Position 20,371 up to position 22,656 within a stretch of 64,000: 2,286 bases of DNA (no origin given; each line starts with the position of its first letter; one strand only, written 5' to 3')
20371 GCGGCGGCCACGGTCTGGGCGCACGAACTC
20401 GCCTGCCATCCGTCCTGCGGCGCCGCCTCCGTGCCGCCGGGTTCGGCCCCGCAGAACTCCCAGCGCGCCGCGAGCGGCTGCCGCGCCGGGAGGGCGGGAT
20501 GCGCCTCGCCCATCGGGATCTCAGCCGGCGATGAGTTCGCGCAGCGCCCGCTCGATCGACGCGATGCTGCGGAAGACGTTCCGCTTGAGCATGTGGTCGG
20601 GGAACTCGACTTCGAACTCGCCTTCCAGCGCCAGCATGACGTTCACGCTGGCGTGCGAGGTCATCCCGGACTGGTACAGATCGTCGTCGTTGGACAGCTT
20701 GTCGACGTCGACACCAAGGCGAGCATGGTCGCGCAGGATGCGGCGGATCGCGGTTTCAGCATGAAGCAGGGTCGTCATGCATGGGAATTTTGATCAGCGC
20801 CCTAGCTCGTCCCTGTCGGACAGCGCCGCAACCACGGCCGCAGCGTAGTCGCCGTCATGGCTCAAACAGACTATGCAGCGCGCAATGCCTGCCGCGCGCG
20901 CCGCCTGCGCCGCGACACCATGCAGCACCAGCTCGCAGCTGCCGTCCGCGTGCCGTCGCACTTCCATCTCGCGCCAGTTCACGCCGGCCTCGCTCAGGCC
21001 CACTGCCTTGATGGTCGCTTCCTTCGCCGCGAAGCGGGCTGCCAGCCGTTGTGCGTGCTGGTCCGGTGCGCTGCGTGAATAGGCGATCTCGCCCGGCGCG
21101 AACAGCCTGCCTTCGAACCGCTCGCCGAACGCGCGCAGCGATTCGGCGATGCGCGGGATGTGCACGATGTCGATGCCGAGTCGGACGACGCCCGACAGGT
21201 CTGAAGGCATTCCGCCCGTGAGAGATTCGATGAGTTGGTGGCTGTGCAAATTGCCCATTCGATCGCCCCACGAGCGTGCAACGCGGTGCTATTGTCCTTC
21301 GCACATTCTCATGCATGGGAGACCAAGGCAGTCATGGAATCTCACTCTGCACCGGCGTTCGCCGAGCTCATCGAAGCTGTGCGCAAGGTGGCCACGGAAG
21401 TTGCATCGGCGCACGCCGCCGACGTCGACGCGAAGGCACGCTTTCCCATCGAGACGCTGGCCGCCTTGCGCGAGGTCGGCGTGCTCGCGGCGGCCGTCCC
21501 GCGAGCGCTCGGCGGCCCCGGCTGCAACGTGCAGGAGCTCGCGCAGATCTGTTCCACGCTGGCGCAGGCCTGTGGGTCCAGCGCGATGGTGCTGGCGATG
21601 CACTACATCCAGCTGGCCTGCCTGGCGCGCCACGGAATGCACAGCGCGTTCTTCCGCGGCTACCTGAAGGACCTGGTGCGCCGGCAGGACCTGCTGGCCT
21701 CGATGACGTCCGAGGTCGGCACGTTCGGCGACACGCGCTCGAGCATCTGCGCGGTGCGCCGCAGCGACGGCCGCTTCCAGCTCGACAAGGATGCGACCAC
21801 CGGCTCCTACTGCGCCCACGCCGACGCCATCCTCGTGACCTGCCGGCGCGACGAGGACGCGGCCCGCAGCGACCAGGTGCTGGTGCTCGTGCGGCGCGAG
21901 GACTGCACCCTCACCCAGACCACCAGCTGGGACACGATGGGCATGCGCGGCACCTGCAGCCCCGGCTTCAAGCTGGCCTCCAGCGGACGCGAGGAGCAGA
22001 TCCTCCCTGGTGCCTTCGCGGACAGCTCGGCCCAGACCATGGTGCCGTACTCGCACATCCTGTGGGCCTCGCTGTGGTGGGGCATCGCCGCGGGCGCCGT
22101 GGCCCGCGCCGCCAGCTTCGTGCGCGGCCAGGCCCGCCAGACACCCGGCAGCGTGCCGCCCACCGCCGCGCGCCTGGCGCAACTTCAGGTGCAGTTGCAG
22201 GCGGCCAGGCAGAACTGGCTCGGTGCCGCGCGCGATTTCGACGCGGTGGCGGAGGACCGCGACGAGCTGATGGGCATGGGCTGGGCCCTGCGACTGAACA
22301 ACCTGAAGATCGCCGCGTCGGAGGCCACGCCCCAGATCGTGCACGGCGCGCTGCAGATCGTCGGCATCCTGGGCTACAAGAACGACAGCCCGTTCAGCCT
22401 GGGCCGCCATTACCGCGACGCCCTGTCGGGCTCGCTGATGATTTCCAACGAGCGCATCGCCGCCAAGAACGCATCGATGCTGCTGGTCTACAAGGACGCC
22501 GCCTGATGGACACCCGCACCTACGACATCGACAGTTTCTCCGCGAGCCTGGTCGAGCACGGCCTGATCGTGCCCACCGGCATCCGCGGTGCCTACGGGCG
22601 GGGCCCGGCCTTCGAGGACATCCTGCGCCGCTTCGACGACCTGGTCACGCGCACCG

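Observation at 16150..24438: Self-contained aminoacyl-carrier-protein cluster built on a SerRS-like ligase, with a glycosidase and putative transferases but no NRPS/PKS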

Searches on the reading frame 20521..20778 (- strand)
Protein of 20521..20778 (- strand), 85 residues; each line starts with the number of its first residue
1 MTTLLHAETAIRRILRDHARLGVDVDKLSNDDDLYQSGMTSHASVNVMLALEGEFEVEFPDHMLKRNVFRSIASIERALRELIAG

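Call 9: search_protein_families(library=pfam, proteins=[window:20521-20778:-], max_evalue=0.01)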
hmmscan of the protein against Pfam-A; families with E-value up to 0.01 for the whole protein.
window:20521-20778:- (85 aa): 1 family
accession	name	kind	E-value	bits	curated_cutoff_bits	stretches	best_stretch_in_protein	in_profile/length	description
PF00550.31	PP-binding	-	2e-07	31.6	20.8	1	20-76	10-64/67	Phosphopantetheine attachment site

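Call 10: search_protein_families(library=ncbifam, proteins=[window:20521-20778:-], max_evalue=0.01)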
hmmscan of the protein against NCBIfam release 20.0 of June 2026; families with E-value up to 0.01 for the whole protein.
window:20521-20778:- (85 aa): 6 families
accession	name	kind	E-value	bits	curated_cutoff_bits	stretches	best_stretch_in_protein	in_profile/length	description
NF005480.0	PRK07081.1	equivalog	1.2e-30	105.2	72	1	8-82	2-76/83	acyl carrier protein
NF058660.1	cispen_ACP_AmcB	equivalog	1.9e-05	24.7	80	1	8-82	3-78/80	cispentacin biosynthesis acyl carrier protein AmcB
NF002149.0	PRK00982.1-3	equivalog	0.00016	21.5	106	1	8-62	5-58/78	acyl carrier protein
NF002151.0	PRK00982.1-5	equivalog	0.00053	20.1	92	1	11-63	8-59/78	acyl carrier protein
NF002148.0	PRK00982.1-2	subfamily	0.0012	18.6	71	1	19-64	15-61/79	acyl carrier protein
NF003464.0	PRK05087.1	equivalog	0.0047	16.9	68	1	27-81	21-76/78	D-alanine--poly(phosphoribitol) ligase subunit DltC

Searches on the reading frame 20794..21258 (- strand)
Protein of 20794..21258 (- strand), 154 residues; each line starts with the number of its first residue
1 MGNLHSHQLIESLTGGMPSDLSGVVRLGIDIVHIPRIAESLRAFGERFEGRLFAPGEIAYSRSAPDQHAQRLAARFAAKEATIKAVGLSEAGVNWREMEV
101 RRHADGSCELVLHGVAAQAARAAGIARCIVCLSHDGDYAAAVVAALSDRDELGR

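Call 9: search_protein_families(library=pfam, proteins=[window:20794-21258:-], max_evalue=0.01)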
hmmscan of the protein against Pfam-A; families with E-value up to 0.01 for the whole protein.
window:20794-21258:- (154 aa): 1 family
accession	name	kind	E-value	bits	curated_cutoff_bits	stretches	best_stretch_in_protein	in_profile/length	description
PF01648.25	ACPS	-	1.3e-16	61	25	1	26-142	1-110/111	4'-phosphopantetheinyl transferase superfamily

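Call 10: search_protein_families(library=ncbifam, proteins=[window:20794-21258:-], max_evalue=0.01)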
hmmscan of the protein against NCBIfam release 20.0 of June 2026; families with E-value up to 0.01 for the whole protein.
window:20794-21258:- (154 aa): 13 families
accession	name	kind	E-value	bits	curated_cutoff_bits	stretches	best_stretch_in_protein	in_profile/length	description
NF011254.0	PRK14660.1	equivalog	1.2e-32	112.5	195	1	25-143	3-121/125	holo-[acyl-carrier-protein] synthase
NF011251.0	PRK14657.1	equivalog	1.3e-27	96.2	165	1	24-143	2-119/123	holo-[acyl-carrier-protein] synthase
NF000832.0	PRK00070.3-2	equivalog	1.6e-24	86.4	107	1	24-144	2-113/116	holo-ACP synthase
NF011250.0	PRK14656.1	equivalog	2.4e-24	85.8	175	1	26-143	4-121/126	holo-[acyl-carrier-protein] synthase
TIGR00556.1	pantethn_trn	domain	5e-24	84.8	45.35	1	25-144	3-124/128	phosphopantetheine--protein transferase domain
NF000831.0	PRK00070.3-1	equivalog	9.2e-21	74.1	124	1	23-143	2-125/130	holo-ACP synthase AcpS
NF011253.0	PRK14659.1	equivalog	1.6e-18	67.5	156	1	25-144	3-118/123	holo-[acyl-carrier-protein] synthase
TIGR00516.1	acpS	equivalog_domain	1.2e-16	61.1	59.8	1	25-144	3-119/125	holo-ACP synthase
NF011256.0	PRK14662.1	equivalog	6e-15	55.7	150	1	24-144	2-116/123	4'-phosphopantetheinyl transferase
NF011257.0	PRK14663.1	equivalog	3.2e-13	49.7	186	1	26-146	2-116/123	holo-[acyl-carrier-protein] synthase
NF011255.0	PRK14661.1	equivalog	0.00028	20.8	209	1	24-137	2-100/169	holo-[acyl-carrier-protein] synthase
NF000835.0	PRK00070.4-1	equivalog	0.0019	18.5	128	1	24-90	2-69/115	holo-ACP synthase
NF042922.1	4PPT_HetI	equivalog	0.0082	15.5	370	1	26-91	123-184/235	4'-phosphopantetheinyl transferase HetI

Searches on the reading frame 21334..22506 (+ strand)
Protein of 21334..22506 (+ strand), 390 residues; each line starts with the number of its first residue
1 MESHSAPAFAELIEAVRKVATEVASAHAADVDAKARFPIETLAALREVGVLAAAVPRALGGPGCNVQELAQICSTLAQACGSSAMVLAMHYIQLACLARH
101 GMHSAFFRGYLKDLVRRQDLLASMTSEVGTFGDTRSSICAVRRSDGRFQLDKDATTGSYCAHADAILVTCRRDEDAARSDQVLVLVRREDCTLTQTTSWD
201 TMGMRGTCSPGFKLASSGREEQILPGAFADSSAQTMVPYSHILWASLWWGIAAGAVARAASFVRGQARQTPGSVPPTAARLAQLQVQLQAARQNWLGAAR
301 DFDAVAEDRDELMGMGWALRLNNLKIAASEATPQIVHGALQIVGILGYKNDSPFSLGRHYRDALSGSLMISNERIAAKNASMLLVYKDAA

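Call 9: search_protein_families(library=pfam, proteins=[window:21334-22506:+], max_evalue=0.01)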
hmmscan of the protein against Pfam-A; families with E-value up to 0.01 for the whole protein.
window:21334-22506:+ (390 aa): 4 families
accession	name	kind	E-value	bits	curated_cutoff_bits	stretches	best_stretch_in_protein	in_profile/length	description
PF02771.21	Acyl-CoA_dh_N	-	1.7e-13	51.4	22.9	1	11-102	6-98/113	Acyl-CoA dehydrogenase, N-terminal domain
PF00441.29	Acyl-CoA_dh_1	-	3.8e-10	40.5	22.4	1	237-366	11-131/150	Acyl-CoA dehydrogenase, C-terminal domain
PF08028.16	Acyl-CoA_dh_2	-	2.4e-09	38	22.7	1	246-363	5-123/134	Acyl-CoA dehydrogenase, C-terminal domain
PF02770.24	Acyl-CoA_dh_M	-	0.0077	16.8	33.3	0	158-207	38-87/97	Acyl-CoA dehydrogenase, middle domain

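Call 10: search_protein_families(library=ncbifam, proteins=[window:21334-22506:+], max_evalue=0.01)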
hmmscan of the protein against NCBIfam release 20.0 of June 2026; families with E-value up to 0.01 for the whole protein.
window:21334-22506:+ (390 aa): 14 families
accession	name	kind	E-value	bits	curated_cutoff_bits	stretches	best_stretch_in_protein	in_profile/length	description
NF049984.1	Rv1679_FadE16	equivalog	2.5e-32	112.5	600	1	21-370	9-351/371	Rv1679 family acyl-CoA dehydrogenase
TIGR04022.1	sulfur_SfnB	equivalog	1.9e-27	96.2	430.9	1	10-363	8-359/391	SfnB family sulfur acquisition oxidoreductase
NF042439.1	SulpropCoADesulf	equivalog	1.8e-21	76.3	600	1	15-363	3-349/379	3-sulfinopropanoyl-CoA desulfinase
NF042972.1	AcrlCoAredClosAcrC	equivalog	1.5e-18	66.6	640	1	10-363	10-355/378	acryloyl-CoA reductase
NF043006.1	CyhCrbnylCoADH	equivalog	4.2e-18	65.5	650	1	12-364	11-355/380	cyclohexane-1-carbonyl-CoA dehydrogenase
NF045920.1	HphnlacHdxOX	equivalog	3.4e-16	59.1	650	1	12-214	1-187/384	p-hydroxyphenylacetate 3-hydroxylase oxygenase component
NF045629.1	monooxsub_HsaA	equivalog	5.7e-14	51.7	450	1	15-210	3-182/383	3-hydroxy-9,10-secoandrosta-1,3,5(10)-triene-9,17-dione monooxygenase oxygenase subunit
NF043015.1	DibenthMonoxDszC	equivalog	2.5e-13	49.6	850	1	39-364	44-384/415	dibenzothiophene monooxygenase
NF045552.1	GlutCoADH_Des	equivalog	2.2e-11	43.6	470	1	11-365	11-360/387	glutaryl-CoA dehydrogenase Acd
NF008997.0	PRK12341.1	equivalog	2.3e-09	36.8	537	1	12-363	12-355/382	acyl-CoA dehydrogenase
NF045652.1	ProlPCPDhRedW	equivalog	9.7e-07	27.9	650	1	10-376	5-365/376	L-prolyl-[peptidyl-carrier protein] dehydrogenase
NF053553.1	prodigi_MBC_PigA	equivalog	1.9e-06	27.3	500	1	10-194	10-196/381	prodigiosin MBC biosynthesis dehydrogenase PigA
TIGR03207.1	cyc_hxne_CoA_dh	equivalog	1.1e-05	24.4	575.35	1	11-209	7-204/372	cyclohexanecarboxyl-CoA dehydrogenase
NF002885.1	PRK03354.1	equivalog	0.0042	16.2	540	1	20-362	21-351/378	crotonobetainyl-CoA dehydrogenase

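Call 32: search_solved_structures(query=window:21334-22506:+, show_alignments=2, max_evalue=1e-8)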
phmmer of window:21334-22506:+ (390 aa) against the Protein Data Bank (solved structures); distinct sequences matched with E-value up to 1e-8: 17.
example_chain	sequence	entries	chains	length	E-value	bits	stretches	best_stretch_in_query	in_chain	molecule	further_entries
4zxv_A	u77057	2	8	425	3.3e-19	72.4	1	7-369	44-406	DnmZ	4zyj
5gj7_A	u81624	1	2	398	3.1e-18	69.2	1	24-367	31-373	Acyl-CoA dehydrogenase type 2 domain protein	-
5z8t_A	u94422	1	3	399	3.1e-18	69.2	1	24-367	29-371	Acyl-CoA dehydrogenase type 2 domain protein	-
2dvl_A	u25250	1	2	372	4e-15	59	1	12-364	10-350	Acyl-CoA dehydrogenase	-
7w0j_A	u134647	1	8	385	1.8e-13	53.5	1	12-363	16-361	Acyl-CoA dehydrogenase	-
8i4p_A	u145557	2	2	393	1.9e-13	53.4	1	12-363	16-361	Acyl-CoA dehydrogenase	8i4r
3mxl_A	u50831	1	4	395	3.3e-13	52.7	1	11-369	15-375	Nitrososynthase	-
6u1v_A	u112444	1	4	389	3.7e-12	49.2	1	20-369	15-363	Acyl-CoA dehydrogenase domain-containing protein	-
9w60_A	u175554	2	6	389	9.4e-12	47.9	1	17-363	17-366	Butyryl CoA dehydrogenase apo protein | Butyryl CoA Dehydrogenase with FAD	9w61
2vig_A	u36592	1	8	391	2.6e-11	46.4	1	12-365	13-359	SHORT-CHAIN SPECIFIC ACYL-COA DEHYDROGENASE,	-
7y0a_A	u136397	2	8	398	4.6e-11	45.6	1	12-364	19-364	Short-chain specific acyl-CoA dehydrogenase, mitochondrial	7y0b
8sgs_A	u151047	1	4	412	5.4e-11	45.4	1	12-364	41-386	Short-chain specific acyl-CoA dehydrogenase, mitochondrial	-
7p98_A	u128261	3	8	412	1.1e-10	44.3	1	13-365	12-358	Short-chain acyl-CoA dehydrogenase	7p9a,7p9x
1jqi_A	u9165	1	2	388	9.3e-10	41.3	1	17-364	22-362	short chain acyl-CoA dehydrogenase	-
8cda_A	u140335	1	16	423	1.5e-09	40.7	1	8-351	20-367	Probable monooxygenase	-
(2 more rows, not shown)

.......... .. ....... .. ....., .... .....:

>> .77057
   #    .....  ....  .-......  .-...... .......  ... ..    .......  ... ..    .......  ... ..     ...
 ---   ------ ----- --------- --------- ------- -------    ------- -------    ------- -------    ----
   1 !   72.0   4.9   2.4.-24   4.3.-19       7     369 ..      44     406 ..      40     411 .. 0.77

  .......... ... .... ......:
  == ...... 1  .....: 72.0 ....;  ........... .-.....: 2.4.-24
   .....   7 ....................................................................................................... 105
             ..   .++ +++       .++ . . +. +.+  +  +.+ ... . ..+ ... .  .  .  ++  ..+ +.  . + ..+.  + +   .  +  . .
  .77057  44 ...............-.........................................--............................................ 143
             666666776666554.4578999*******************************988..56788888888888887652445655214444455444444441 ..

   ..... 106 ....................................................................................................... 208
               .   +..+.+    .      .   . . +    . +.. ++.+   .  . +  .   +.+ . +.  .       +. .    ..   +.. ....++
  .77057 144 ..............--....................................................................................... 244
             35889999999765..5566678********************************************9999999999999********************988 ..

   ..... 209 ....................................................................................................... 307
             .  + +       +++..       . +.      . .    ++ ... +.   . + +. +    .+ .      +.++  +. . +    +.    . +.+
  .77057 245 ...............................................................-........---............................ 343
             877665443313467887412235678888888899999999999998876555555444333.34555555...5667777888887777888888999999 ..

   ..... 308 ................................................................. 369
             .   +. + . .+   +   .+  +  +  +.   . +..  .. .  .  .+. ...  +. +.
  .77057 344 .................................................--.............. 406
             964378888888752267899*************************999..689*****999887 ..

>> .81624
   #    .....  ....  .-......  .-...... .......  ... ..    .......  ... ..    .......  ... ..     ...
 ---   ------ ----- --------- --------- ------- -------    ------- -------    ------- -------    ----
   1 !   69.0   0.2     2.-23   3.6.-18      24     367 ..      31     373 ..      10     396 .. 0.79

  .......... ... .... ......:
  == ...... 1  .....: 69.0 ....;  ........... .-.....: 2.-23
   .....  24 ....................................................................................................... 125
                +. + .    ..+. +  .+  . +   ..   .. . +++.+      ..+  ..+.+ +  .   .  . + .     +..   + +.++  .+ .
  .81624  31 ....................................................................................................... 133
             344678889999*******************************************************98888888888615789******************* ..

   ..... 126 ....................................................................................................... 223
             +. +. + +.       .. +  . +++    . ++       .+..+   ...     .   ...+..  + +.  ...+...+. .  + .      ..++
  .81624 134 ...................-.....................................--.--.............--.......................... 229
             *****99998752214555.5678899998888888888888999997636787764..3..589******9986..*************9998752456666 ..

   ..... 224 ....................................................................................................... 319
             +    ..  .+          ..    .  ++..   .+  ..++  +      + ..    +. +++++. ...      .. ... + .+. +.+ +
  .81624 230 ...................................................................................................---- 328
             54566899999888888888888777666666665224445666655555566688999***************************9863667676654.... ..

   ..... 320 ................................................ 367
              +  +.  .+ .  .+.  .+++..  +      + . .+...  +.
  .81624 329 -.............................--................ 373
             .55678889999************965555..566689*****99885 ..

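Call 70: search_solved_structures(query=A4, max_evalue=1e-10, show_alignments=1)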
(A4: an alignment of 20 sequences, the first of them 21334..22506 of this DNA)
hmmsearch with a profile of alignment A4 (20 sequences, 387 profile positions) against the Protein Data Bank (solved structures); distinct sequences matched with E-value up to 1e-10: 49.
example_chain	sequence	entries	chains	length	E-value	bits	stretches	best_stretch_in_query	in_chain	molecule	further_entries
9w60_A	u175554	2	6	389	1.2e-26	96.5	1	5-363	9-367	Butyryl CoA dehydrogenase apo protein | Butyryl CoA Dehydrogenase with FAD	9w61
7p98_A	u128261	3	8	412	7.8e-24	87.3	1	5-375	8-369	Short-chain acyl-CoA dehydrogenase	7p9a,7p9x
4zxv_A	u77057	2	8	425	2.4e-22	82.4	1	24-368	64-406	DnmZ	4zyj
4o5m_A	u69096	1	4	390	3.1e-22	82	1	6-362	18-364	Isovaleryl-CoA dehydrogenase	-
7w0j_A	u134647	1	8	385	2.6e-21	79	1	4-368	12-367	Acyl-CoA dehydrogenase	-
5gj7_A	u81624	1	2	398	3.1e-21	78.8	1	19-363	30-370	Acyl-CoA dehydrogenase type 2 domain protein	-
5z8t_A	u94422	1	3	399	3.1e-21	78.8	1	19-363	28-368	Acyl-CoA dehydrogenase type 2 domain protein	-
8i4p_A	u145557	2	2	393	3.2e-21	78.7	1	4-372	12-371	Acyl-CoA dehydrogenase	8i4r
3m9v_A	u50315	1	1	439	3.3e-21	78.7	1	22-368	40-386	FAD-dependent oxidoreductase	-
4kcf_A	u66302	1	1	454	3.7e-21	78.5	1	22-368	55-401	FAD-dependent oxidoreductase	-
5ol2_C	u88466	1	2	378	1.4e-20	76.6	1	14-363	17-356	Acyl-CoA dehydrogenase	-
2vig_A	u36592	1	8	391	2.1e-20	76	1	5-364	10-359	SHORT-CHAIN SPECIFIC ACYL-COA DEHYDROGENASE,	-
7y0a_A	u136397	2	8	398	5.2e-20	74.7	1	5-364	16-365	Short-chain specific acyl-CoA dehydrogenase, mitochondrial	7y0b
8sgs_A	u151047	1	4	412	6e-20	74.5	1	5-364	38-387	Short-chain specific acyl-CoA dehydrogenase, mitochondrial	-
4kto_A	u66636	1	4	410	3.1e-19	72.2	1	6-362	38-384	isovaleryl-CoA dehydrogenase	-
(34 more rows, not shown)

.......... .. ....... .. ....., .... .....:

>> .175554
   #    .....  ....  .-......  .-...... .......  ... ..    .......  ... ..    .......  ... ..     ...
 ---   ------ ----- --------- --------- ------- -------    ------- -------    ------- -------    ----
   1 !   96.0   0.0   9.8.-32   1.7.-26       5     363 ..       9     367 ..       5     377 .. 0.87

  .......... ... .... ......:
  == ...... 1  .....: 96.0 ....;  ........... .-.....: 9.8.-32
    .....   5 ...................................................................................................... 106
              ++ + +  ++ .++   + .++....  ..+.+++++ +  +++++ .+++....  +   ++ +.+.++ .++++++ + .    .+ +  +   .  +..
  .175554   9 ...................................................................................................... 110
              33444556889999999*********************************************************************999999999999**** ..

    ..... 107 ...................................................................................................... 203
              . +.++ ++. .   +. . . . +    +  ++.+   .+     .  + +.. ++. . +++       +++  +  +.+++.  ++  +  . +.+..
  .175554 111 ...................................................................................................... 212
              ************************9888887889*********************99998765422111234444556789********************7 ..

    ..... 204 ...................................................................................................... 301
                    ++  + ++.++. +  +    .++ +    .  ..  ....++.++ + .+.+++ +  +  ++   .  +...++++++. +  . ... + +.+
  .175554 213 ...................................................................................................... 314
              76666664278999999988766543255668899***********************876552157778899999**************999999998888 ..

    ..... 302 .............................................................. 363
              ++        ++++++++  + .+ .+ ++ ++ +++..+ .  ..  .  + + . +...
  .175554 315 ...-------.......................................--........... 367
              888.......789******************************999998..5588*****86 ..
